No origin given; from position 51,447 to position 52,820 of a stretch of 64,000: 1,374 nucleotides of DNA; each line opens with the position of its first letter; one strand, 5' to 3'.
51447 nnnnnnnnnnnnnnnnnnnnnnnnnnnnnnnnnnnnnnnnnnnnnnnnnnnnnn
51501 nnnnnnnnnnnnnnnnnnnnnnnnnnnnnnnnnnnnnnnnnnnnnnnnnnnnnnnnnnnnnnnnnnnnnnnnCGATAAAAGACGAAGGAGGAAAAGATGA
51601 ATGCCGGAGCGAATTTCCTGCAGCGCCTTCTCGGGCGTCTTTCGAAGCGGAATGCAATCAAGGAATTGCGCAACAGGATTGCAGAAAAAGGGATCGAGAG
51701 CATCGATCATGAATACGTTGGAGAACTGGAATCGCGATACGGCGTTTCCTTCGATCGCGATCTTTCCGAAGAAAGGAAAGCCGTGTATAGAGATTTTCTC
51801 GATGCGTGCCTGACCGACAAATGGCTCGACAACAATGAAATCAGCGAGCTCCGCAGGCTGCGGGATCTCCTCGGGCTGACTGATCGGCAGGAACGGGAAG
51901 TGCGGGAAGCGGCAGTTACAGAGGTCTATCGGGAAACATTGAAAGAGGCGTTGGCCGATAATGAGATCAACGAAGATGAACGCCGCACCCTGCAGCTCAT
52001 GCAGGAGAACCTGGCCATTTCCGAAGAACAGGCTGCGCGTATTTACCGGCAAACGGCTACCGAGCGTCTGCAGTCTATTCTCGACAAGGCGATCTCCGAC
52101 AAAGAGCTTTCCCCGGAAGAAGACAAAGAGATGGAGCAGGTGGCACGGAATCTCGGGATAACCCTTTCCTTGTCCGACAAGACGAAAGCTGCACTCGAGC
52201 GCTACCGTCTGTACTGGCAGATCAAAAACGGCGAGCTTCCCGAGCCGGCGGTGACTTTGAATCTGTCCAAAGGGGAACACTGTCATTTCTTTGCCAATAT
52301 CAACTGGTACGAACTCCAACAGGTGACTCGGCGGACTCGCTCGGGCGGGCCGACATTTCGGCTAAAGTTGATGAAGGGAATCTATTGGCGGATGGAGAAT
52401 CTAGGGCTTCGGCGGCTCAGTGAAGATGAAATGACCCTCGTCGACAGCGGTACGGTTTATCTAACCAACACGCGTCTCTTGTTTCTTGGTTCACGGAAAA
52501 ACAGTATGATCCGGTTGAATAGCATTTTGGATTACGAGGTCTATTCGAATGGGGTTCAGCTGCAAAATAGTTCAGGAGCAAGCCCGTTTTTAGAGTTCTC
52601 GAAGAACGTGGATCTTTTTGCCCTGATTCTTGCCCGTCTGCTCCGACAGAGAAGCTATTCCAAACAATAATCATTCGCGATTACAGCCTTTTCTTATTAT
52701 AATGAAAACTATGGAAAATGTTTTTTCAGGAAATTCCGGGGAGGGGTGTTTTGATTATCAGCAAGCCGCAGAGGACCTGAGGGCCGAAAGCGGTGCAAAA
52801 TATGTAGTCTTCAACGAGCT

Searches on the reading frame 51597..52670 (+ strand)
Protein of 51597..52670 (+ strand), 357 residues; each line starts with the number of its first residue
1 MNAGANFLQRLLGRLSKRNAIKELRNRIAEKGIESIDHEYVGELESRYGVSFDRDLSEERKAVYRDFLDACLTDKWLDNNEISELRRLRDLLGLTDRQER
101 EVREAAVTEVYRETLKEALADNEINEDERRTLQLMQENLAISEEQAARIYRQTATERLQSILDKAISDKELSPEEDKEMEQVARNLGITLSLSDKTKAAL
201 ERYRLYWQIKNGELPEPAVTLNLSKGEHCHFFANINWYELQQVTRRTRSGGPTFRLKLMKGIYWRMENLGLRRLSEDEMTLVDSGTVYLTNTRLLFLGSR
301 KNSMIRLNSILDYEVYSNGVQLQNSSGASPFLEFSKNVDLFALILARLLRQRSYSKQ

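Call 69: search_protein_families(library=pfam, proteins=[window:51597-52670:+], max_evalue=0.00001)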
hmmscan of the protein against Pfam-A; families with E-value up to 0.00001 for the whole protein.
window:51597-52670:+ (357 aa): 2 families
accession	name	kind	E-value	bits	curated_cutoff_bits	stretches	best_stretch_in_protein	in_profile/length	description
PF16940.10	Tic110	-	1.4e-11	44.1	27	1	48-197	334-482/574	Chloroplast envelope transporter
PF05099.18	TerB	-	4.1e-07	30.7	24.4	0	153-189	73-109/118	Tellurite resistance protein TerB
